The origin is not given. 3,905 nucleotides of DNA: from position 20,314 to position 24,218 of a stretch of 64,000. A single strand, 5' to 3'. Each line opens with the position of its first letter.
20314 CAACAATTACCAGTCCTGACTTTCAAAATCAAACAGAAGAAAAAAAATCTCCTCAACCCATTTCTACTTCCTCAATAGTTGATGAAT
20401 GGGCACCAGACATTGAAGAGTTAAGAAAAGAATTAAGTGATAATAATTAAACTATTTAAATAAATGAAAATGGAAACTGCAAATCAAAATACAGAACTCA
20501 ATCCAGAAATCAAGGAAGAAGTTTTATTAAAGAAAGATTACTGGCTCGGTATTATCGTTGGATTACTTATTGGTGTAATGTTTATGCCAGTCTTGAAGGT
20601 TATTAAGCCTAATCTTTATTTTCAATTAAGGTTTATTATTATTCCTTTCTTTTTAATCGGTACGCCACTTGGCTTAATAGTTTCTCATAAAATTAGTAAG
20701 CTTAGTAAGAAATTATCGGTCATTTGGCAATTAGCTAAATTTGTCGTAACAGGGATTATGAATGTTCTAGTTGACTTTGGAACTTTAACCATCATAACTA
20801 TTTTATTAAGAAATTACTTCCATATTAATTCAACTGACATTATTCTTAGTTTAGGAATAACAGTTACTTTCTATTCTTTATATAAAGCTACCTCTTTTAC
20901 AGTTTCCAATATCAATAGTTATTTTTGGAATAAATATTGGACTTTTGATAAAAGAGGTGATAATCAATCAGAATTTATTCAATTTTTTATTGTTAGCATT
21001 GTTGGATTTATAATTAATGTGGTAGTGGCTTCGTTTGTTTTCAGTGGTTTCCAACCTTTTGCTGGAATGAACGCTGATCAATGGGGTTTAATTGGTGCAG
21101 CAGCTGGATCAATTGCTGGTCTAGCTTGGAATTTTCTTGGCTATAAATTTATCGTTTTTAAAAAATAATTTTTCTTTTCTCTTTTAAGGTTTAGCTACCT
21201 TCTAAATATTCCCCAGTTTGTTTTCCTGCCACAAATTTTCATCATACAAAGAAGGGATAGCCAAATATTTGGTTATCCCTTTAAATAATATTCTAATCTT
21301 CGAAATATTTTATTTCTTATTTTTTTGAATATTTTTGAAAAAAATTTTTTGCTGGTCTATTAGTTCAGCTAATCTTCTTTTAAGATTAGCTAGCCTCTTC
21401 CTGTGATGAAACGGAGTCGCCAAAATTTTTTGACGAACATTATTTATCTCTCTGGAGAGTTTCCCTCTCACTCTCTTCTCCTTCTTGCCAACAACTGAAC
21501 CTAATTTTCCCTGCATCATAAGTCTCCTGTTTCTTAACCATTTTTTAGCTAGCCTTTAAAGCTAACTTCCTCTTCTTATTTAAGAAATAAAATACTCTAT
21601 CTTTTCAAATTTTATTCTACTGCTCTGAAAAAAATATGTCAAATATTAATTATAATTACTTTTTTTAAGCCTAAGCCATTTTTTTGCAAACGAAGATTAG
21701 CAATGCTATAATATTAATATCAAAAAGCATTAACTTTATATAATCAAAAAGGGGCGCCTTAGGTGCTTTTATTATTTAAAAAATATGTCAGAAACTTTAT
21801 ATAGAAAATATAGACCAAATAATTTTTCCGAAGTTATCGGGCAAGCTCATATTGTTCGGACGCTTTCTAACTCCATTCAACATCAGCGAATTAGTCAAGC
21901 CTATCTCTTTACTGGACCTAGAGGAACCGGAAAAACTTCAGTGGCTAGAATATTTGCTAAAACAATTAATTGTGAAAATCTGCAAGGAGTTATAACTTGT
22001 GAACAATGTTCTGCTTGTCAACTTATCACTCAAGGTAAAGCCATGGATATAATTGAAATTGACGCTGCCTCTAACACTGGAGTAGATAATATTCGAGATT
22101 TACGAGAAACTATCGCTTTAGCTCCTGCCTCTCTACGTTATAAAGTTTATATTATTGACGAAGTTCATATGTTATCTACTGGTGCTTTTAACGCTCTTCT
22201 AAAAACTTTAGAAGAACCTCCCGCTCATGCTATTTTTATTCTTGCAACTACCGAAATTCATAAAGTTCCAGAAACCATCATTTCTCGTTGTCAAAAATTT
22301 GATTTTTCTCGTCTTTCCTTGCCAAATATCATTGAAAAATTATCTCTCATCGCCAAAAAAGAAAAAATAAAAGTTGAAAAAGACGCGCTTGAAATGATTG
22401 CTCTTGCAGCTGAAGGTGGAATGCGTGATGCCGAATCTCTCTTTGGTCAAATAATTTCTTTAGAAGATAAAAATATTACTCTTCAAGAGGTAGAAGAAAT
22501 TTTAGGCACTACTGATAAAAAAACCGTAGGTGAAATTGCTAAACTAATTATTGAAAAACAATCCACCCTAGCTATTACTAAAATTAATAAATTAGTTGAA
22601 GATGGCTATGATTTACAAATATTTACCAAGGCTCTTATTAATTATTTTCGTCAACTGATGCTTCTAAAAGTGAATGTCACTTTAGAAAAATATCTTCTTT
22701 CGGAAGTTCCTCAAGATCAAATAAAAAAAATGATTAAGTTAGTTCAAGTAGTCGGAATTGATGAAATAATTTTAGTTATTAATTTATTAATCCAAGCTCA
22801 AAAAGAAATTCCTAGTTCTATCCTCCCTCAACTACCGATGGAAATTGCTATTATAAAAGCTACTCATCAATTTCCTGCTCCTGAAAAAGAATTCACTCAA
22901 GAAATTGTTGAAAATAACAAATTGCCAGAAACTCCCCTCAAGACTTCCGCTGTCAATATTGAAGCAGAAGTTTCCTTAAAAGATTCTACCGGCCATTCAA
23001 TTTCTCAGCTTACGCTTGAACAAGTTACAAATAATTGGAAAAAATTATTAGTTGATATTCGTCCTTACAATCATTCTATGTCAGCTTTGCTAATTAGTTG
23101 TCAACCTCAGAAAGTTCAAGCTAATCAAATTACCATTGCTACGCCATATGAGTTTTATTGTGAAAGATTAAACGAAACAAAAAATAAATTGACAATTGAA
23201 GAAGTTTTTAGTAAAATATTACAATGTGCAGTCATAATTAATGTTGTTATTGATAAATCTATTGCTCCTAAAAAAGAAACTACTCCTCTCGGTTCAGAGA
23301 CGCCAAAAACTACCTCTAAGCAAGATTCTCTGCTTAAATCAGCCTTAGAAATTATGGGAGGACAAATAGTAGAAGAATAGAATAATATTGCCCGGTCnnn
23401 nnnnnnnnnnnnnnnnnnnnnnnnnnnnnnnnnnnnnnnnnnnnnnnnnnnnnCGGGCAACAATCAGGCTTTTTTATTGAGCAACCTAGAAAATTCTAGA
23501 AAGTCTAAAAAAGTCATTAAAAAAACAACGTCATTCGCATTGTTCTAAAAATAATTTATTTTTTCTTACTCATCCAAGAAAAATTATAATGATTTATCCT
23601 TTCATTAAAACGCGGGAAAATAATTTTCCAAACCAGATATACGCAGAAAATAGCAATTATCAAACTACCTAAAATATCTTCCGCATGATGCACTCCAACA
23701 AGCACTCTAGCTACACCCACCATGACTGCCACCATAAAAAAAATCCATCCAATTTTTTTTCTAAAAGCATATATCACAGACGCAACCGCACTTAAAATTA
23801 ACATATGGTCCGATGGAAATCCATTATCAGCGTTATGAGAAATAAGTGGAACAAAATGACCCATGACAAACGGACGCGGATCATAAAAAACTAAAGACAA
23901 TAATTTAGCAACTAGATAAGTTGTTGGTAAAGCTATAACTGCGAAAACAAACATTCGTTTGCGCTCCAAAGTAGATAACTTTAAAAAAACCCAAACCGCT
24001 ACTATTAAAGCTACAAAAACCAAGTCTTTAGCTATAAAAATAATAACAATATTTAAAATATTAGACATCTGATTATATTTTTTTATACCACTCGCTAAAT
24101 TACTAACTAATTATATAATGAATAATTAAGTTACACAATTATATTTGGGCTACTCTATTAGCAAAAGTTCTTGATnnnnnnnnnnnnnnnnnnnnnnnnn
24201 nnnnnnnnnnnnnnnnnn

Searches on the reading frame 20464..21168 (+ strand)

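Call 3: search_protein_families(library=pfam, proteins=[window:20464-21168:+], max_evalue=0.1)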
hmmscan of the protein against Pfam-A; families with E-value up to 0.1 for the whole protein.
window:20464-21168:+ (234 aa): 1 family
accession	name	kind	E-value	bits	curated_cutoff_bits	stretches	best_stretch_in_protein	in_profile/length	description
PF04138.20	GtrA_DPMS_TM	-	8.9e-16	58.6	26.1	1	92-232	1-117/117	GtrA/DPMS, transmembrane domain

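Call 4: search_protein_families(library=ncbifam, proteins=[window:20464-21168:+], max_evalue=0.1)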
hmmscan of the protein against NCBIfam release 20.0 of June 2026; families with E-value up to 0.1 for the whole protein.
window:20464-21168:+ (234 aa): 0 families

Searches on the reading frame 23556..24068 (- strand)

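Call 3: search_protein_families(library=pfam, proteins=[window:23556-24068:-], max_evalue=0.1)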
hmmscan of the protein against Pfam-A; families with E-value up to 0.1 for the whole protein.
window:23556-24068:- (170 aa): 4 families
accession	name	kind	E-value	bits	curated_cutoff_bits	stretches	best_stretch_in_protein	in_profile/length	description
PF01569.27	PAP2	-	1.1e-14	54.8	27.2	1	44-153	6-128/130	PAP2 superfamily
PF01925.25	TauE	-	0.0042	17.2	32.6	1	90-154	44-112/237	Sulfite exporter TauE/SafE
PF14378.12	PAP2_3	-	0.01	16.1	27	0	54-145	73-190/190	PAP2 superfamily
PF17382.7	Ycf70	-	0.052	14.4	25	0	135-170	35-70/89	Uncharacterized Ycf70-like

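Call 4: search_protein_families(library=ncbifam, proteins=[window:23556-24068:-], max_evalue=0.1)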
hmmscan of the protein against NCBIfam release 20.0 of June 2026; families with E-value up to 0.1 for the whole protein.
window:23556-24068:- (170 aa): 3 families
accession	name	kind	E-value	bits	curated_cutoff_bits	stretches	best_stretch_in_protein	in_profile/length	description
NF008813.0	PRK11837.1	equivalog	3.6e-20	72.7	229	1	7-159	25-180/202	undecaprenyl-diphosphate phosphatase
NF047884.1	UdeprDiPSep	equivalog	4.3e-13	49.6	250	1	4-148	40-185/188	undecaprenyl-diphosphatase SepP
NF007975.0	PRK10699.1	equivalog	0.0021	17.5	261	1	80-149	155-229/254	phosphatidylglycerophosphatase B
